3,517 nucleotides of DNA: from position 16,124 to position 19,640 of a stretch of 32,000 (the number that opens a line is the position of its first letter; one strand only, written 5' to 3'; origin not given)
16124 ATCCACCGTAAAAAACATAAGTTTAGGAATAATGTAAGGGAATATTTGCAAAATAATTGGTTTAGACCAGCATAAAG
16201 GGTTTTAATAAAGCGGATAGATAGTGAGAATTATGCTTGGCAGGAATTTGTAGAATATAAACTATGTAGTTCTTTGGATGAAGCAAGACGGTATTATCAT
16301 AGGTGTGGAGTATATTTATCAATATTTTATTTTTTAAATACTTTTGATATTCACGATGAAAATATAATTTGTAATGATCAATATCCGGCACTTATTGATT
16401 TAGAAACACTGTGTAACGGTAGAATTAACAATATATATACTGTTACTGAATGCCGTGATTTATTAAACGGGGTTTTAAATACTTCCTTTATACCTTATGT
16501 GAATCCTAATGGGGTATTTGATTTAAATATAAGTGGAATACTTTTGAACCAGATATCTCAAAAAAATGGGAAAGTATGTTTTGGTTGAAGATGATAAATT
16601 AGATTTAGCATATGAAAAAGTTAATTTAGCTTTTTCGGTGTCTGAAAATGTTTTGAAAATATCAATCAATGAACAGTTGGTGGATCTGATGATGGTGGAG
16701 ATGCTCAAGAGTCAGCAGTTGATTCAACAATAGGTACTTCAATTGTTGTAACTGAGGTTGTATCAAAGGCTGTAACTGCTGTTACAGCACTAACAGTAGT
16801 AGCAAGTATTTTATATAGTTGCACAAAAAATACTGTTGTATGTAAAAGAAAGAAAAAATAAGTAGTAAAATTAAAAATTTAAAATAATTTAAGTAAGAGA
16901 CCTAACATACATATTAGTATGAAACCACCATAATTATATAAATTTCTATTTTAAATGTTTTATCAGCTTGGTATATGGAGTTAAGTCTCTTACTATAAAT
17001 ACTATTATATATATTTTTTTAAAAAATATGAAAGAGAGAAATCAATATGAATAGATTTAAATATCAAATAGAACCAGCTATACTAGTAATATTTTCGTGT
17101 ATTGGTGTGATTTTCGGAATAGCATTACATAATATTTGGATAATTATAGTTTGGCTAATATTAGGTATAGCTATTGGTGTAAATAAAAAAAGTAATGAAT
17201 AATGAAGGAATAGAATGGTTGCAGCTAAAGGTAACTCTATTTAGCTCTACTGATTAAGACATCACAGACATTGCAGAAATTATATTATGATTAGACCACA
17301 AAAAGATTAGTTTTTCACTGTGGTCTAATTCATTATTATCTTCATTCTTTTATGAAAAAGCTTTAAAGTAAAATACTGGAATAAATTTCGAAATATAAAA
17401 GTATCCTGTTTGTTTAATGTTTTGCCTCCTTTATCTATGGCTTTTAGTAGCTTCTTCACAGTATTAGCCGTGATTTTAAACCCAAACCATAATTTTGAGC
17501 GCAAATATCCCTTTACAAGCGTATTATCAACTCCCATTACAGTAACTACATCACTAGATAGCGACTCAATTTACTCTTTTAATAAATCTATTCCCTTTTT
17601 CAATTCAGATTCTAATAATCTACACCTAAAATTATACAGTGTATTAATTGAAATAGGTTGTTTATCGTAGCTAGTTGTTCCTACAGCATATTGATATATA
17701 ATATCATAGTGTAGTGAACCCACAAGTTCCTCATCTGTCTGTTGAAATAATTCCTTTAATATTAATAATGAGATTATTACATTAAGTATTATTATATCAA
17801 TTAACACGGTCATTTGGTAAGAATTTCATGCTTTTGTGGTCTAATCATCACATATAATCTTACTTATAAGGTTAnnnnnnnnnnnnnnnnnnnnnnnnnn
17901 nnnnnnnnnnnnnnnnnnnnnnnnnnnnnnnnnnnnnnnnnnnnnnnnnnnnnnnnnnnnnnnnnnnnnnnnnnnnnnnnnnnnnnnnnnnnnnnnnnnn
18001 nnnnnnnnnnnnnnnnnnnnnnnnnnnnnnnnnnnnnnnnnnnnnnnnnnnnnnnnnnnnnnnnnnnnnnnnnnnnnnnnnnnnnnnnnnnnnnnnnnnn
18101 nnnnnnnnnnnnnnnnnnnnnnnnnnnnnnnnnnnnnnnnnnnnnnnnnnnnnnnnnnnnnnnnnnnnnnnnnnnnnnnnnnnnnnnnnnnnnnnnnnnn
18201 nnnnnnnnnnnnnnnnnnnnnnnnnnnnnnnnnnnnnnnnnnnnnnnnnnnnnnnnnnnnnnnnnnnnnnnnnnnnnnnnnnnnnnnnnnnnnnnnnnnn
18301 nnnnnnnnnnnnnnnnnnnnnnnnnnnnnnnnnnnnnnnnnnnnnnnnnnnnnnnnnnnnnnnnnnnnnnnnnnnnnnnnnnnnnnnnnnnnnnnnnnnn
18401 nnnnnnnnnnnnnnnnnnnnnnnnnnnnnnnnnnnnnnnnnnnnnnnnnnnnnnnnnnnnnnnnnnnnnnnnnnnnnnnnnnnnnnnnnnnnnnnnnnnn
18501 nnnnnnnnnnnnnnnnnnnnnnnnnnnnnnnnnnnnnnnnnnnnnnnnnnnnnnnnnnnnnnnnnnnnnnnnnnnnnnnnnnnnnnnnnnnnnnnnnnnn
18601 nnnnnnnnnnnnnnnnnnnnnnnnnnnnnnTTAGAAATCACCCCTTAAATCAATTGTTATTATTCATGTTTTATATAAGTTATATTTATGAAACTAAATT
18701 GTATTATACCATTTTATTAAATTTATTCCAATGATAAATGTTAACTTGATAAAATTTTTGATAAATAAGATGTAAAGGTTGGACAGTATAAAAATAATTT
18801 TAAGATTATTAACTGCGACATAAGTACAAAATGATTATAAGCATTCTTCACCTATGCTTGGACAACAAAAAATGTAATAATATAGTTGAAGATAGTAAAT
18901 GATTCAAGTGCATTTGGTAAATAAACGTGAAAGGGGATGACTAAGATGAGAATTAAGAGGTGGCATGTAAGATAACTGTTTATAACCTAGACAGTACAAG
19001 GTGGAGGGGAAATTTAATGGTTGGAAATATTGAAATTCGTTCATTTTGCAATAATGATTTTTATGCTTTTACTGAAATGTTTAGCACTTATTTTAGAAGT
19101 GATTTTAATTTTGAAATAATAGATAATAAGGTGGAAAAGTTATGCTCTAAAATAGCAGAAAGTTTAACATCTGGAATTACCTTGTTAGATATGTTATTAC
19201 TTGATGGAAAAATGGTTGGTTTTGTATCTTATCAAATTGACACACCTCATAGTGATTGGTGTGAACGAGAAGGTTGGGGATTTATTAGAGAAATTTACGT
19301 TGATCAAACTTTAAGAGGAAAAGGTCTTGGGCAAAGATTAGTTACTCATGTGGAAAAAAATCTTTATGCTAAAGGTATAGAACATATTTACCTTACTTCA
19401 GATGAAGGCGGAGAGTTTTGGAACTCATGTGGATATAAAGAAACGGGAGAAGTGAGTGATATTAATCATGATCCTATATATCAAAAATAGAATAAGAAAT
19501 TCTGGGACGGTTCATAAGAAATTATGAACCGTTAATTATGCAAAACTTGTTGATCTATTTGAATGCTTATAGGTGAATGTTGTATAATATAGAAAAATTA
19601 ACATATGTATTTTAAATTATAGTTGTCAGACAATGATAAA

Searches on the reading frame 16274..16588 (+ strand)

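Call 9: search_protein_families(library=ncbifam, proteins=[window:16274-16588:+])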
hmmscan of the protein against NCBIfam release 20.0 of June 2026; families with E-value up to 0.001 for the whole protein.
window:16274-16588:+ (104 aa): 1 family
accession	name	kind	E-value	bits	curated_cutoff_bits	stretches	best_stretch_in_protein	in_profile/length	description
TIGR03897.1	lanti_2_LanM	subfamily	6.1e-20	70.6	304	1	2-92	220-317/932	type 2 lanthipeptide synthetase LanM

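Call 65: search_protein_families(library=pfam, proteins=[window:16274-16588:+])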
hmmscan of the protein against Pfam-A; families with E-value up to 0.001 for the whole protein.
window:16274-16588:+ (104 aa): 1 family
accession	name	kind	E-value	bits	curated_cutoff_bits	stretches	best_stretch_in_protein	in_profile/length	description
PF13575.12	DUF4135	-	2.2e-17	63.7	29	1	2-91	129-224/378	Domain of unknown function (DUF4135)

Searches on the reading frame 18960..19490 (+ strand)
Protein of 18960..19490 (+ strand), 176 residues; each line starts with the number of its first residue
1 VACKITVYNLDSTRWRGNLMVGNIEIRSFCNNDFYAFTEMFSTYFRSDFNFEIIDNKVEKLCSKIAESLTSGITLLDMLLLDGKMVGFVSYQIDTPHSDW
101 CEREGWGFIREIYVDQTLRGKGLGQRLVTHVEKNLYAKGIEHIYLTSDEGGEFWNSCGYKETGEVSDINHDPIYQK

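Call 6: search_protein_families(library=pfam, proteins=[window:18960-19490:+])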
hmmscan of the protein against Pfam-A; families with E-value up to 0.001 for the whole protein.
window:18960-19490:+ (176 aa): 5 families
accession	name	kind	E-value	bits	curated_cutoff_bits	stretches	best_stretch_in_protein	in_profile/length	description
PF00583.31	Acetyltransf_1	-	5e-13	49.8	20.7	1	70-149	31-102/116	Acetyltransferase (GNAT) family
PF13508.13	Acetyltransf_7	-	5.7e-10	39.9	27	1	82-161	11-84/84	Acetyltransferase (GNAT) domain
PF08445.16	FR47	-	6.7e-07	29.7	22.1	1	98-144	13-59/86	FR47-like protein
PF13673.13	Acetyltransf_10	-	2.8e-06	27.8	23.6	1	65-165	22-113/128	Acetyltransferase (GNAT) domain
PF14542.12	Acetyltransf_CG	-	0.0008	19.9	30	0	83-139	9-57/80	GCN5-related N-acetyl-transferase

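Call 74: search_solved_structures(query=window:18960-19490:+, max_evalue=0.01)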
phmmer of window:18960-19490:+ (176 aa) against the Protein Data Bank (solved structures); distinct sequences matched with E-value up to 0.01: 6.
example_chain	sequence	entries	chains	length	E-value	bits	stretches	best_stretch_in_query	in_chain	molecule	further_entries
5f46_A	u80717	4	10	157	0.0008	22.7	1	24-153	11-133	aminoglycoside acetyltransferase meta-AAC0020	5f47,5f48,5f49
5u08_A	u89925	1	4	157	0.001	22.4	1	24-153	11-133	aminoglycoside acetyltransferase meta-AAC0020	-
2q0y_A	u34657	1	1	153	0.0015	21.9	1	95-166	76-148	GCN5-related N-acetyltransferase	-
1yr0_A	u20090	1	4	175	0.0028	21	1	66-133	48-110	phosphinothricin acetyltransferase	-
3i9s_A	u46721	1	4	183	0.0064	19.8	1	69-158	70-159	Integron cassette protein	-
6nas_N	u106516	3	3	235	0.0092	19.3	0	109-160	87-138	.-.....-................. 80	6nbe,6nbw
